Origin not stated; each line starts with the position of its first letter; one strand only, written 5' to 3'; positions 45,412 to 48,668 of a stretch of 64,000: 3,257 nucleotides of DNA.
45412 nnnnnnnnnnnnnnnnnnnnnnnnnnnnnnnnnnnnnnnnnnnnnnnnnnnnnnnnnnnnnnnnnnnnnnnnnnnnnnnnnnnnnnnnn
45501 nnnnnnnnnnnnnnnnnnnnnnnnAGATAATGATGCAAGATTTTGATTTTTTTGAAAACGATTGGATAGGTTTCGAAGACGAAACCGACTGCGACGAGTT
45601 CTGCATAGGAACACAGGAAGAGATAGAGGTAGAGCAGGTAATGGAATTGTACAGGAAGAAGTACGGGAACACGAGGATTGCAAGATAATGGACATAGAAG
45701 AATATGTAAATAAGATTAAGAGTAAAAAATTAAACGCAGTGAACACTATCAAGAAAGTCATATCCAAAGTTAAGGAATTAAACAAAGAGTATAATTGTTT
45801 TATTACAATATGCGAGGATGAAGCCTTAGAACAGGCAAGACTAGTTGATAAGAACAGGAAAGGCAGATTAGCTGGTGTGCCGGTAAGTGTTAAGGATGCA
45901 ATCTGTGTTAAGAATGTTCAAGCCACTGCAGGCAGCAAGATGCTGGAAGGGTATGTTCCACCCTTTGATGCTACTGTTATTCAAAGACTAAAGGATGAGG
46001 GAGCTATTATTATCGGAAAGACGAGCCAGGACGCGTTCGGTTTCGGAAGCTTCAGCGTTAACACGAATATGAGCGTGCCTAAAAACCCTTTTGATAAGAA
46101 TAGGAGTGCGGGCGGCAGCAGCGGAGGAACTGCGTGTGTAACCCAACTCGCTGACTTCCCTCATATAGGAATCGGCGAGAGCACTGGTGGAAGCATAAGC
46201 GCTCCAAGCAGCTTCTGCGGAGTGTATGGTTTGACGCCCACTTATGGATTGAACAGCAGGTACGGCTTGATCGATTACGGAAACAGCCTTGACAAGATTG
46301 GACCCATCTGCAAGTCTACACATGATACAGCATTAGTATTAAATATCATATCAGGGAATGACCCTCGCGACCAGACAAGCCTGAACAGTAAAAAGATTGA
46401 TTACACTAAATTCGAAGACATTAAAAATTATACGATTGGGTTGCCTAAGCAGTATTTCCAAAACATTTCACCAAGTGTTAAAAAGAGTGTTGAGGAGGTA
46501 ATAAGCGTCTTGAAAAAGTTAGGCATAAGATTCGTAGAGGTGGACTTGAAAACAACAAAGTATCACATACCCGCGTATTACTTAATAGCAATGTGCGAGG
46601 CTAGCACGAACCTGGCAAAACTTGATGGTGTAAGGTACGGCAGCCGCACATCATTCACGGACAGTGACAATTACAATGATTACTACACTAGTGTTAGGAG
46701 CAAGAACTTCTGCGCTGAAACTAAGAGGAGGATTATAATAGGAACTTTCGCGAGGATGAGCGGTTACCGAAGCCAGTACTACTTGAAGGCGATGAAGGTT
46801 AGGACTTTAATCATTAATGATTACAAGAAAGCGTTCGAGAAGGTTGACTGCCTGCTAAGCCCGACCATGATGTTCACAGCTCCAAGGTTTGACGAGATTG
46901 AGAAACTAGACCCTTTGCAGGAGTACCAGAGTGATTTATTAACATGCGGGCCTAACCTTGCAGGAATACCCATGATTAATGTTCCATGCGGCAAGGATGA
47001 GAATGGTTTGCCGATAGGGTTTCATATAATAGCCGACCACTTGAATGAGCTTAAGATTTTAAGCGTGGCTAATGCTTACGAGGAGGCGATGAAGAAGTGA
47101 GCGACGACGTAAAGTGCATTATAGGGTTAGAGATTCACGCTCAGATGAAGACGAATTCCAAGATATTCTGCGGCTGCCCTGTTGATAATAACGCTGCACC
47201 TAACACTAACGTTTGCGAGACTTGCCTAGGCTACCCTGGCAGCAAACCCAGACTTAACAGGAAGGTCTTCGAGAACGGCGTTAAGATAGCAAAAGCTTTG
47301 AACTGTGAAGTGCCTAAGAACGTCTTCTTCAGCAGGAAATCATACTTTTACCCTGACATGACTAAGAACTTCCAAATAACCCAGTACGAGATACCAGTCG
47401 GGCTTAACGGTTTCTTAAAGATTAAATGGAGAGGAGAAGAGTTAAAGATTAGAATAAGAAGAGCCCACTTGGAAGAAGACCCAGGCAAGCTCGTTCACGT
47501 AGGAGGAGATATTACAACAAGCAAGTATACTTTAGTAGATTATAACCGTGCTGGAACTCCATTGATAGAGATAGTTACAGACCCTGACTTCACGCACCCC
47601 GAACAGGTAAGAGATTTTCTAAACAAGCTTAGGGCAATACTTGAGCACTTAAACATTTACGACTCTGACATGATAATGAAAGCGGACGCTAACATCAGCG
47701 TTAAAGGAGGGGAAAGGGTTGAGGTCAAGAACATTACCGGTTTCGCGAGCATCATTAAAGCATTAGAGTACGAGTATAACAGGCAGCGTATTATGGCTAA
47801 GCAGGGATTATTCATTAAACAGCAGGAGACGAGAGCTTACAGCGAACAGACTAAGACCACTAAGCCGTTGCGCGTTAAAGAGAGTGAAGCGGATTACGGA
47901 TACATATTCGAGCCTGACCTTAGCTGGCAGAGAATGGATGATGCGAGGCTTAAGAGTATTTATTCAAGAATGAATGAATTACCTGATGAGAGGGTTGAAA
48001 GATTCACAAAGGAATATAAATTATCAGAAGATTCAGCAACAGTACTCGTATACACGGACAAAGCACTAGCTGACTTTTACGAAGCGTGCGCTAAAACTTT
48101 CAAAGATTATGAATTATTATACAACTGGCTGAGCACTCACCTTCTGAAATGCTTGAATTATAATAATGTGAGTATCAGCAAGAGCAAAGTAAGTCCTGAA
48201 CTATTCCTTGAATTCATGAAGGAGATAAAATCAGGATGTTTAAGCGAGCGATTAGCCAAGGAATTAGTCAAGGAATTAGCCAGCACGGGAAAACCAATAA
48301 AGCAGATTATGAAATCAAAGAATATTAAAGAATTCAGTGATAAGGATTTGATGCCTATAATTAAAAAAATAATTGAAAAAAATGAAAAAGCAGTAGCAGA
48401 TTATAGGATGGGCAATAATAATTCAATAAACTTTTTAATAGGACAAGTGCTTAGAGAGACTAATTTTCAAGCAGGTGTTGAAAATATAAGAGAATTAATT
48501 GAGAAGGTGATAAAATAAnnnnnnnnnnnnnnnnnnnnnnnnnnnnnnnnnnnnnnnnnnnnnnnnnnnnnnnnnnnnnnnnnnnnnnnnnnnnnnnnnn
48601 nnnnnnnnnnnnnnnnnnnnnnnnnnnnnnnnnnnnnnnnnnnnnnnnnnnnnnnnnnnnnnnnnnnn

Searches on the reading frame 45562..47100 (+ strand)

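Call 62: search_protein_families(library=pfam, proteins=[window:45562-47100:+], max_evalue=0.0001)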
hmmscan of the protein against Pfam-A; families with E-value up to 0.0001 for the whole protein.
window:45562-47100:+ (512 aa): 1 family
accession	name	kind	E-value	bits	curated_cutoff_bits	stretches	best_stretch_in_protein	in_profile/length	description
PF01425.27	Amidase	-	7.1e-120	401.5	27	1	63-499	3-444/445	Amidase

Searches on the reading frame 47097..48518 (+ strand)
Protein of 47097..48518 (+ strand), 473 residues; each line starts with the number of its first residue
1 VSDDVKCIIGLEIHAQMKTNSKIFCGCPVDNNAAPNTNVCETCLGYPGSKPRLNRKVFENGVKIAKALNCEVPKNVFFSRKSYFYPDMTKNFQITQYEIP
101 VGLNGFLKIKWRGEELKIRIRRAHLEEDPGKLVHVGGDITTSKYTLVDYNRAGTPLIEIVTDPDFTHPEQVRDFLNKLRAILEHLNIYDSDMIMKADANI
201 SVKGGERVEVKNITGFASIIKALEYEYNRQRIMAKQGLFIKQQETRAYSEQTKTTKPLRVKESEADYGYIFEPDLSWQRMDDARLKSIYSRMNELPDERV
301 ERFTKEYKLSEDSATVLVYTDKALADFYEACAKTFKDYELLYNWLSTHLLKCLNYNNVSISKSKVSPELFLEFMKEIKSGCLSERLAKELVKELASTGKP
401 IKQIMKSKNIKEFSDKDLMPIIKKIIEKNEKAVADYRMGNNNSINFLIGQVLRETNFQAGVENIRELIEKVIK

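Call 62: search_protein_families(library=pfam, proteins=[window:47097-48518:+], max_evalue=0.0001)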
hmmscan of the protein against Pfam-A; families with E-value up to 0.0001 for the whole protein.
window:47097-48518:+ (473 aa): 2 families
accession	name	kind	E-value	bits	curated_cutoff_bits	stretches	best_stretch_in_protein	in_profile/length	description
PF02934.20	GatB_N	-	1.5e-94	316.7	23.4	1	8-283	2-274/277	GatB/GatE catalytic domain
PF02637.23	GatB_Yqey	-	1.2e-32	113.2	27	1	326-471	1-147/148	GatB domain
